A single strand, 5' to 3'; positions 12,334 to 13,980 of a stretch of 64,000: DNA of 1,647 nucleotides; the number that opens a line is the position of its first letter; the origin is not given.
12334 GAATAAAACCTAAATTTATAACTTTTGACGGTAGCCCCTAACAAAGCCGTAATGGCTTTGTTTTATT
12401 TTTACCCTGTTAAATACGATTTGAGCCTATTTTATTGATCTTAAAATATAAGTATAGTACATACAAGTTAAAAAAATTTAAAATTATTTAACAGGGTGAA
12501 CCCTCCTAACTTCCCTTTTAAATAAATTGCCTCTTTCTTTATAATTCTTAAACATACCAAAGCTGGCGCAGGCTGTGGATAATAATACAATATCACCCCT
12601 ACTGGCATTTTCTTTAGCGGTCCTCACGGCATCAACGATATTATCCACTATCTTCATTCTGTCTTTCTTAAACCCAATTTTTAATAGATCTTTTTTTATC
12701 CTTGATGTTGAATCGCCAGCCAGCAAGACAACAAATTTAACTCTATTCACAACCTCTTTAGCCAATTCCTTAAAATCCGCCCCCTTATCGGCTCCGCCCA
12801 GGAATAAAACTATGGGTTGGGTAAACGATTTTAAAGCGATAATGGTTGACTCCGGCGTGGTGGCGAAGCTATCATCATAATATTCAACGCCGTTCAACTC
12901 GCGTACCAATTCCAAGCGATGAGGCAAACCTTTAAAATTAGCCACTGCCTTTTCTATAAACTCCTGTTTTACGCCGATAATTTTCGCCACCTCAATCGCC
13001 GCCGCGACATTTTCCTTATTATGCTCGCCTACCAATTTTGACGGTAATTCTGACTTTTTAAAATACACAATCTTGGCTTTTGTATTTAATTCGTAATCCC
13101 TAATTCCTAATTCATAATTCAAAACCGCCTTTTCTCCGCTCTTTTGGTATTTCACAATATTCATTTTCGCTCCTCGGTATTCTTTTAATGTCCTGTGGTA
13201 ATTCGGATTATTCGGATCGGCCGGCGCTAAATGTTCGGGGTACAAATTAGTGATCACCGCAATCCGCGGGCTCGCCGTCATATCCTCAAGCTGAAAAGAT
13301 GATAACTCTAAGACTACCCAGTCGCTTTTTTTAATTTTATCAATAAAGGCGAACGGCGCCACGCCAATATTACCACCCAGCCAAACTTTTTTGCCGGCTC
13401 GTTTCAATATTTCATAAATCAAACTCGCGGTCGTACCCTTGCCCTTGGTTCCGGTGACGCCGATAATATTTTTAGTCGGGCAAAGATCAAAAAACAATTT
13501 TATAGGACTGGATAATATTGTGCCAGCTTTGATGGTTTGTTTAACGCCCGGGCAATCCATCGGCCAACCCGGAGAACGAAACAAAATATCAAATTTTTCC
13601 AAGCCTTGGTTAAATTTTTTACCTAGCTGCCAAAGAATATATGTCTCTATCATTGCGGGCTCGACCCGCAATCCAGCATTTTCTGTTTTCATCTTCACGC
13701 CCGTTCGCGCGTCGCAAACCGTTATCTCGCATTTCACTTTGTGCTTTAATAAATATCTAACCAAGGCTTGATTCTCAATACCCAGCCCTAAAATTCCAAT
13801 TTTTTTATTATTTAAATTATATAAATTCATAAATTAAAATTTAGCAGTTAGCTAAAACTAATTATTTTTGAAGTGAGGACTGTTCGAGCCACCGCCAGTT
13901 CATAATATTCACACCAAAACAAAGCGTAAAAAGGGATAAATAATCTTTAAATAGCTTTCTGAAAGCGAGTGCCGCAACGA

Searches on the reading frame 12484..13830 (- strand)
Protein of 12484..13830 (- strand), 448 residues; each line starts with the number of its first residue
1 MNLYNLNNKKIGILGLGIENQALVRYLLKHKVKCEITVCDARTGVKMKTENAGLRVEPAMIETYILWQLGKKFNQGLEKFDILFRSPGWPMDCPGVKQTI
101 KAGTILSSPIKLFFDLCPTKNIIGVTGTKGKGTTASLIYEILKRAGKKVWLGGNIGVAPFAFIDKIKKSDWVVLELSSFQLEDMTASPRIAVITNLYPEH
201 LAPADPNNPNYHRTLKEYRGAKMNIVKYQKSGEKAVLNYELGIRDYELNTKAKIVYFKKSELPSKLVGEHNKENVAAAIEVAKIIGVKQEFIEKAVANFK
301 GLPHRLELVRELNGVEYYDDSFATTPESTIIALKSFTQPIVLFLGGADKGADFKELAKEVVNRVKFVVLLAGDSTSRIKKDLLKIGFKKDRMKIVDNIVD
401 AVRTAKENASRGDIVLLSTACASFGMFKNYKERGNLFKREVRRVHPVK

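Call 64: find_homologous_proteins(query=window:12484-13830:-, max_evalue=1e-30)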
Query window:12484-13830:- (448 aa): 7956 proteins with E <= 1e-30 among 8000 candidates; the best 120 are listed.
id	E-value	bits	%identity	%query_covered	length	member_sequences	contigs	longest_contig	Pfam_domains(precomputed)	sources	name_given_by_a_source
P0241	1.4e-296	1001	100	100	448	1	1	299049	PF02875.27,PF08245.19,PF21799.3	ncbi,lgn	-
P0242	3.3e-218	743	73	98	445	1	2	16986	PF02875.27,PF08245.19,PF21799.3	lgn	-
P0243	2.3e-207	707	72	99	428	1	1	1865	PF02875.27,PF08245.19,PF21799.3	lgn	-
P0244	8.3e-206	702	71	100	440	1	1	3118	PF02875.27,PF08245.19,PF21799.3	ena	-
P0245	3.2e-204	697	72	98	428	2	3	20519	PF02875.27,PF08245.19,PF21799.3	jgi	-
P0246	3.7e-204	697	72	99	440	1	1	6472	PF02875.27,PF08245.19,PF21799.3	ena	-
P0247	8.8e-204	695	69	96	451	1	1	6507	PF02875.27,PF08245.19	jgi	-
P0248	2.1e-203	694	71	98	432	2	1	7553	PF02875.27,PF08245.19,PF21799.3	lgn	-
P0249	5.3e-200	683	69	99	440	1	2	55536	PF02875.27,PF08245.19,PF21799.3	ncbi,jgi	ncbi:MAG: UDP-N-acetylmuramoyl-L-alanine--D-glutamate ligase [Patescibacteria group bacterium]|jgi:U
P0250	1.1e-199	682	71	99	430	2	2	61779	PF02875.27,PF08245.19,PF21799.3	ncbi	ncbi:MAG: UDP-N-acetylmuramoyl-L-alanine--D-glutamate ligase [bacterium]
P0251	7.2e-199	679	69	98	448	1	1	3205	PF02875.27,PF08245.19,PF21799.3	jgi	jgi:UDP-N-acetylmuramoylalanine--D-glutamate ligase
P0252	1.8e-198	678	69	98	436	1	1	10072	PF02875.27,PF08245.19,PF21799.3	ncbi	-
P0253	4.4e-198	677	71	100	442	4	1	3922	PF02875.27,PF08245.19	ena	-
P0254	7.6e-198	676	68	98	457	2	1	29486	PF02875.27,PF08245.19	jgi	jgi:UDP-N-acetylmuramoylalanine--D-glutamate ligase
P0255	8.5e-198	676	67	98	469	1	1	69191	PF02875.27,PF08245.19,PF21799.3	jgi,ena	-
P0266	2.7e-192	657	66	99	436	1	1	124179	PF02875.27,PF08245.19,PF21799.3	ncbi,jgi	jgi:UDP-N-acetylmuramoylalanine--D-glutamate ligase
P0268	3.6e-192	657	66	99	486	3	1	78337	PF02875.27,PF08245.19,PF21799.3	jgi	-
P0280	8.4e-188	643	66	99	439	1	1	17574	PF02875.27,PF08245.19,PF21799.3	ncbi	ncbi:MAG: UDP-N-acetylmuramoyl-L-alanine--D-glutamate ligase [Candidatus Falkowbacteria bacterium]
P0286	4.0e-185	634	66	98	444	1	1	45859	PF02875.27,PF08245.19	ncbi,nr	ncbi:MAG: UDP-N-acetylmuramoyl-L-alanine--D-glutamate ligase [Patescibacteria group bacterium]|nr:UD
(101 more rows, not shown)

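Call 69: find_encoding_contigs(protein=P0241, flank=500, max_places=3)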
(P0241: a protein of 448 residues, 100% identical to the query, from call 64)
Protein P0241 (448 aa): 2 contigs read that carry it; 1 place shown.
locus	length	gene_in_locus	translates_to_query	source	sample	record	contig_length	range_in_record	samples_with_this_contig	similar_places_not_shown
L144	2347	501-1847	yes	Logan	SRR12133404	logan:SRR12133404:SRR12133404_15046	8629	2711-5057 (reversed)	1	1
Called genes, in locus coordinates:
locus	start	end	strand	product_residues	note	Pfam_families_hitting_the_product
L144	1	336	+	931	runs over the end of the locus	PF02739:5_3_exonuc_N, PF01367:5_3_exonuc, PF01612:DNA_pol_A_exo1, PF22619:DNA_polI_exo1, PF00476:DNA_pol_A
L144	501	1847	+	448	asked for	PF21799:MurD-like_N (weak), PF08245:Mur_ligase_M, PF02875:Mur_ligase_C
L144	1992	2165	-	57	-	PF21344:Zn_ribbon_LysW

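Call 70: find_encoding_contigs(protein=P0286, flank=10000, max_places=1)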
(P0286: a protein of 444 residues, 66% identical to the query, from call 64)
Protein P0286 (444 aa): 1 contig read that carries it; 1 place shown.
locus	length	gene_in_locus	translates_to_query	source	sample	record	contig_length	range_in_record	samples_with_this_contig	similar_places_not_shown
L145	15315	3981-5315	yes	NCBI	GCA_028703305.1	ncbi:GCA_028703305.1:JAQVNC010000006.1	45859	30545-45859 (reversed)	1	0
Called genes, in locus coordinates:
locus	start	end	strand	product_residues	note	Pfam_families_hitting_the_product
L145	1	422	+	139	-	PF01551:Peptidase_M23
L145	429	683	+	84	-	-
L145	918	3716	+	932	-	PF02739:5_3_exonuc_N, PF01367:5_3_exonuc, PF01612:DNA_pol_A_exo1, PF22619:DNA_polI_exo1, PF00476:DNA_pol_A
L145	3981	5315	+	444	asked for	PF08245:Mur_ligase_M, PF02875:Mur_ligase_C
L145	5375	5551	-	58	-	PF21344:Zn_ribbon_LysW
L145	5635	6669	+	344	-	PF21694:DNA_pol3_delta_C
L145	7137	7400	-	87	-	PF01649:Ribosomal_S20p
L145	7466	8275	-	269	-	PF01790:LGT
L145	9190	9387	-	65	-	-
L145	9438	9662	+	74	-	-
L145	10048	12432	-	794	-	PF01326:PPDK_N, PF00391:PEP-utilizers, PF02896:PEP-utilizers_C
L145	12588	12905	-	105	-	PF09685:MamF_MmsF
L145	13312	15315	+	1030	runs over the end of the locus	PF00932:LTD, PF00801:PKD, PF18911:PKD_4, PF00932:LTD, PF01336:tRNA_anti-codon (faint)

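Call 71: find_encoding_contigs(protein=P0268, flank=10000, max_places=1)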
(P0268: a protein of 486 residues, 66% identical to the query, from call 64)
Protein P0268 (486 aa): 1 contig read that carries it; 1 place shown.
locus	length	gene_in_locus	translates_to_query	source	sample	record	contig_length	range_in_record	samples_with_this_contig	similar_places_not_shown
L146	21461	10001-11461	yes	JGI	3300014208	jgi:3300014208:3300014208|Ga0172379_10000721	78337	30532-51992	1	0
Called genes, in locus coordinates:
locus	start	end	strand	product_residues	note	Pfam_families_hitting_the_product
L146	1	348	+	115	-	PF00453:Ribosomal_L20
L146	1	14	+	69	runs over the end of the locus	PF01632:Ribosomal_L35p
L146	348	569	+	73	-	PF03840:SecG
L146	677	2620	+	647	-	PF00496:SBP_bac_5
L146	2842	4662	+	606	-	PF00753:Lactamase_B, PF12706:Lactamase_B_2, PF22505:RNase_J_b_CASP, PF07521:RMMBL (weak), PF17770:RNase_J_C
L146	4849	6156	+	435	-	PF01476:LysM, PF23446:LysM1_NFP_LYK (faint), PF23473:LysM3_LYK4_5 (weak), PF01476:LysM, PF01551:Peptidase_M23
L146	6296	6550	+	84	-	-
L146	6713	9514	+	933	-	PF02739:5_3_exonuc_N, PF01367:5_3_exonuc, PF01612:DNA_pol_A_exo1, PF22619:DNA_polI_exo1, PF00476:DNA_pol_A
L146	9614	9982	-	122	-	-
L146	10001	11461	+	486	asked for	PF21799:MurD-like_N (weak), PF08245:Mur_ligase_M, PF02875:Mur_ligase_C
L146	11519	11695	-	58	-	PF21344:Zn_ribbon_LysW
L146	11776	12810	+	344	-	PF21694:DNA_pol3_delta_C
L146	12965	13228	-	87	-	PF01649:Ribosomal_S20p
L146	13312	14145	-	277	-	PF01790:LGT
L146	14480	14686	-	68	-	-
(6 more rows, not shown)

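Call 72: find_encoding_contigs(protein=P0280, flank=10000, max_places=1)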
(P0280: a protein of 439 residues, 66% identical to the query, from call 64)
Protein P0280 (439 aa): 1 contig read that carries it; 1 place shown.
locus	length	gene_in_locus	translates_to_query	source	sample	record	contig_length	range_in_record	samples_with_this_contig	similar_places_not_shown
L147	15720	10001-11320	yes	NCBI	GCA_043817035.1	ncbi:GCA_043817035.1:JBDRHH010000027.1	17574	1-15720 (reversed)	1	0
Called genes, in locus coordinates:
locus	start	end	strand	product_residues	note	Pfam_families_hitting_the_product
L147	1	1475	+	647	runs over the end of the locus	PF00496:SBP_bac_5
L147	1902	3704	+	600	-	PF00753:Lactamase_B, PF12706:Lactamase_B_2, PF22505:RNase_J_b_CASP, PF17770:RNase_J_C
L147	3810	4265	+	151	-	PF01230:HIT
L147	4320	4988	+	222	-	-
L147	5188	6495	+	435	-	PF23473:LysM3_LYK4_5 (faint), PF01476:LysM, PF23446:LysM1_NFP_LYK (faint), PF01476:LysM, PF01551:Peptidase_M23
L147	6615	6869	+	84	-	-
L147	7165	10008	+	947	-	PF02739:5_3_exonuc_N, PF01367:5_3_exonuc, PF01612:DNA_pol_A_exo1, PF22619:DNA_polI_exo1, PF00476:DNA_pol_A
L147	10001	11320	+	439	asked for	PF21799:MurD-like_N (weak), PF08245:Mur_ligase_M, PF02875:Mur_ligase_C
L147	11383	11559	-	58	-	PF21344:Zn_ribbon_LysW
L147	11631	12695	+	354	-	PF21694:DNA_pol3_delta_C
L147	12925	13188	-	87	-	PF01649:Ribosomal_S20p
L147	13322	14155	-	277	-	PF01790:LGT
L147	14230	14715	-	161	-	-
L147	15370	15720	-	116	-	PF02896:PEP-utilizers_C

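Call 73: find_encoding_contigs(protein=P0266, flank=10000, max_places=1)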
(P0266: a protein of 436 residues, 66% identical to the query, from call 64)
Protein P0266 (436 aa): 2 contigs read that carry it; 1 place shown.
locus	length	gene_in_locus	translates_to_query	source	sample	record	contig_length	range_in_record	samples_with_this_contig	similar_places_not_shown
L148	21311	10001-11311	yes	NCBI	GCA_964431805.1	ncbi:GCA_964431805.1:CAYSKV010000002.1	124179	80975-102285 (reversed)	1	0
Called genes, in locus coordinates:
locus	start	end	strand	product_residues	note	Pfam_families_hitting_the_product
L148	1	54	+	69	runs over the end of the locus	PF01632:Ribosomal_L35p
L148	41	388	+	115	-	PF00453:Ribosomal_L20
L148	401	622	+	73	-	PF03840:SecG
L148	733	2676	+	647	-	PF00496:SBP_bac_5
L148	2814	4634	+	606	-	PF00753:Lactamase_B, PF12706:Lactamase_B_2, PF07521:RMMBL (faint), PF22505:RNase_J_b_CASP, PF17770:RNase_J_C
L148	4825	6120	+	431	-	PF01476:LysM, PF23446:LysM1_NFP_LYK (faint), PF23473:LysM3_LYK4_5 (weak), PF01476:LysM, PF01551:Peptidase_M23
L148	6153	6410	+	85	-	-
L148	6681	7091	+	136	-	PF04307:YdjM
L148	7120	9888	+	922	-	PF02739:5_3_exonuc_N, PF01367:5_3_exonuc, PF01612:DNA_pol_A_exo1, PF22619:DNA_polI_exo1, PF00476:DNA_pol_A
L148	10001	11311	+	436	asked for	PF21799:MurD-like_N (weak), PF08245:Mur_ligase_M, PF02875:Mur_ligase_C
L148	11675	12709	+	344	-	PF21694:DNA_pol3_delta_C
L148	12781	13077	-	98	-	PF01649:Ribosomal_S20p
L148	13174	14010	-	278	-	PF01790:LGT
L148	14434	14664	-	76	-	-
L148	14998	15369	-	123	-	-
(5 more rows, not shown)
